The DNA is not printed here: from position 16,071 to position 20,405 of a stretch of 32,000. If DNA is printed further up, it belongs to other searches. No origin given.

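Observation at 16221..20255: Giant secreted murein hydrolase with about 18 LGFP repeats, back-to-back with the galactofuranan genes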

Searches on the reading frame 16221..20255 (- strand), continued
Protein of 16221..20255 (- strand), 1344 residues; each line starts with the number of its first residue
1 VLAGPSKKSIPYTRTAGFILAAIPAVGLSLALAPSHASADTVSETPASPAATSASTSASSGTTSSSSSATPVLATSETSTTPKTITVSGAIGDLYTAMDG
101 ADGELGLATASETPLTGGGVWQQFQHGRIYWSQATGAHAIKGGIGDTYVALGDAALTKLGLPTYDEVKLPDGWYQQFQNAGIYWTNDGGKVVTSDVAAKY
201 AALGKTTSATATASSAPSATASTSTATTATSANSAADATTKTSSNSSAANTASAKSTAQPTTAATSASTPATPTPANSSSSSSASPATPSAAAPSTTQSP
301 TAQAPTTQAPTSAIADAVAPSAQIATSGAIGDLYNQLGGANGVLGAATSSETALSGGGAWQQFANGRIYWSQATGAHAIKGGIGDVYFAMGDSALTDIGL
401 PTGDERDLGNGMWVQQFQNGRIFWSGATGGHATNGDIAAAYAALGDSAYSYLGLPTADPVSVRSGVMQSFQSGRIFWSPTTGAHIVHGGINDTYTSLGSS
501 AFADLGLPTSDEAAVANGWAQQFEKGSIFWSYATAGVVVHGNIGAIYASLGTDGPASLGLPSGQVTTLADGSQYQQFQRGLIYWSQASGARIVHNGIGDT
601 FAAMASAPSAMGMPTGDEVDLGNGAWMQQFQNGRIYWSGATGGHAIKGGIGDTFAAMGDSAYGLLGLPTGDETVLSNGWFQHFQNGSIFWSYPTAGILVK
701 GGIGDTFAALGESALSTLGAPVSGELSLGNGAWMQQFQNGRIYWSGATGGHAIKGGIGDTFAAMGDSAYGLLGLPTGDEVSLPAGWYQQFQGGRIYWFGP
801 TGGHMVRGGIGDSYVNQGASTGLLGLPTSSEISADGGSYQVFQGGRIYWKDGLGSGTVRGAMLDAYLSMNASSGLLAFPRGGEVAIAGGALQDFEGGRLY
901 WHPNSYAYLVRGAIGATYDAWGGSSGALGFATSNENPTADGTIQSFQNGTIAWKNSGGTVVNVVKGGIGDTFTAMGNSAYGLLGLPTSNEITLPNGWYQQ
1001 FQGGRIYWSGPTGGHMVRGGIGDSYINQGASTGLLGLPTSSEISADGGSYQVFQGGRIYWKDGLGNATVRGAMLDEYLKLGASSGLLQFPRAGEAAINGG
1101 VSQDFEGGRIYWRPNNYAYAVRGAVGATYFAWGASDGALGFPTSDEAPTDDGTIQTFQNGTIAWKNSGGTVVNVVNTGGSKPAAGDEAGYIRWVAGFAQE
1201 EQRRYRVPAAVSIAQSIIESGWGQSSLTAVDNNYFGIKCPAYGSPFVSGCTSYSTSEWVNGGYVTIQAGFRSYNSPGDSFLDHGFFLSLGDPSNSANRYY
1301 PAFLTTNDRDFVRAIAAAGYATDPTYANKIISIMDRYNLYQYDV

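Call 63: find_encoding_contigs(protein=P0036, flank=10000, max_places=1)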
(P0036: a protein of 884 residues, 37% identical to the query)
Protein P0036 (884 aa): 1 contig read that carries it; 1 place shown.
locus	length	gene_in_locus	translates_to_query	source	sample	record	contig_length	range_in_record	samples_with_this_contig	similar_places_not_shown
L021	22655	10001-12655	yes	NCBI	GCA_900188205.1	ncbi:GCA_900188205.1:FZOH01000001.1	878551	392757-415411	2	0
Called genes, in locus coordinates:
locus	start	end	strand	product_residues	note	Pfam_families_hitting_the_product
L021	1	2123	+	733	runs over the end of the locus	PF01642:MM_CoA_mutase, PF02310:B12-binding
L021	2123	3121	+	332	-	PF03308:MeaB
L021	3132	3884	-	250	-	PF25084:LbH_EIF2B (faint), PF25087:GMPPB_C (faint), PF00132:Hexapep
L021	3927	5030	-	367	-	PF01041:DegT_DnrJ_EryC1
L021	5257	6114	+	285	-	PF14602:Hexapep_2 (faint), PF00132:Hexapep (weak), PF25087:GMPPB_C (faint), PF00132:Hexapep, PF05523:FdtA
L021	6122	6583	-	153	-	PF06094:GGACT, PF13772:AIG2_2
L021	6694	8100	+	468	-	PF00070:Pyr_redox (weak), PF00890:FAD_binding_2 (faint), PF01134:GIDA (weak), PF07992:Pyr_redox_2, PF12831:FAD_oxidored (weak), PF13738:Pyr_redox_3, PF00070:Pyr_redox, PF02852:Pyr_redox_dim, +1 more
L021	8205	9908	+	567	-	-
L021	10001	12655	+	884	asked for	PF19855:DUF6330 (faint), PF08310:LGFP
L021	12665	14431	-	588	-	PF00289:Biotin_carb_N, PF02786:CPSase_L_D2, PF07478:Dala_Dala_lig_C (faint), PF02785:Biotin_carb_C, PF00364:Biotin_lipoyl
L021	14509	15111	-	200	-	PF02545:Maf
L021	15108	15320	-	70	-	PF13822:ACC_epsilon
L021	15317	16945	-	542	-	PF01039:Carboxyl_trans, PF03255:ACCA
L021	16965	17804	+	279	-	PF03099:BPL_LplA_LipB, PF02237:BPL_C (weak)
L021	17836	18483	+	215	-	PF03703:bPH_2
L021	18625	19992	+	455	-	PF01757:Acyl_transf_3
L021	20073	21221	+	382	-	PF00149:Metallophos, PF12320:SbcD_C (weak)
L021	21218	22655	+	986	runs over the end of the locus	PF13476:AAA_23, PF13514:AAA_27, PF13555:AAA_29 (weak), PF13558:SbcC_Walker_B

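Call 64: find_encoding_contigs(protein=P0033, flank=10000, max_places=1)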
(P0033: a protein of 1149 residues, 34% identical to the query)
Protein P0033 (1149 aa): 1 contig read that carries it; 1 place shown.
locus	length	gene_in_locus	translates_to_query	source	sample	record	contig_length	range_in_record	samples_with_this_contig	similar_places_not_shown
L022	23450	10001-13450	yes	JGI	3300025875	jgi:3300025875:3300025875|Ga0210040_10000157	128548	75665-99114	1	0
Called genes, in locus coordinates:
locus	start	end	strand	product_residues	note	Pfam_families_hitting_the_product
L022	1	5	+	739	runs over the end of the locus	PF03706:LPG_synthase_TM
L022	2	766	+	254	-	PF00535:Glycos_transf_2, PF13641:Glyco_tranf_2_3 (weak)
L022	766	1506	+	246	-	PF00483:NTP_transferase, PF12804:NTP_transf_3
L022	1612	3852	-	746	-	PF01757:Acyl_transf_3, PF19040:SGNH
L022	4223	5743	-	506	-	PF03816:LytR_cpsA_psr, PF13399:LytR_C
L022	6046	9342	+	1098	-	PF27503:Rv3811_N, PF01510:Amidase_2, PF08310:LGFP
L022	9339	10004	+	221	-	-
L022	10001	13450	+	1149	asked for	PF08310:LGFP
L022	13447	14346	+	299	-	PF01061:ABC2_membrane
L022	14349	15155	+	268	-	PF00005:ABC_tran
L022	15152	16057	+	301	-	PF00535:Glycos_transf_2, PF13641:Glyco_tranf_2_3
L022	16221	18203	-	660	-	PF17994:Glft2_N, PF13641:Glyco_tranf_2_3, PF19320:GlfT2_domain3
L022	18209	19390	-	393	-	PF13450:NAD_binding_8, PF01593:Amino_oxidase (weak), PF03275:GLF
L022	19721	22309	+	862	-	-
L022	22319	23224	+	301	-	PF00535:Glycos_transf_2, PF13632:Glyco_trans_2_3 (weak)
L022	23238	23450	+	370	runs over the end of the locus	PF00483:NTP_transferase, PF12804:NTP_transf_3 (faint), PF22640:ManC_GMP_beta-helix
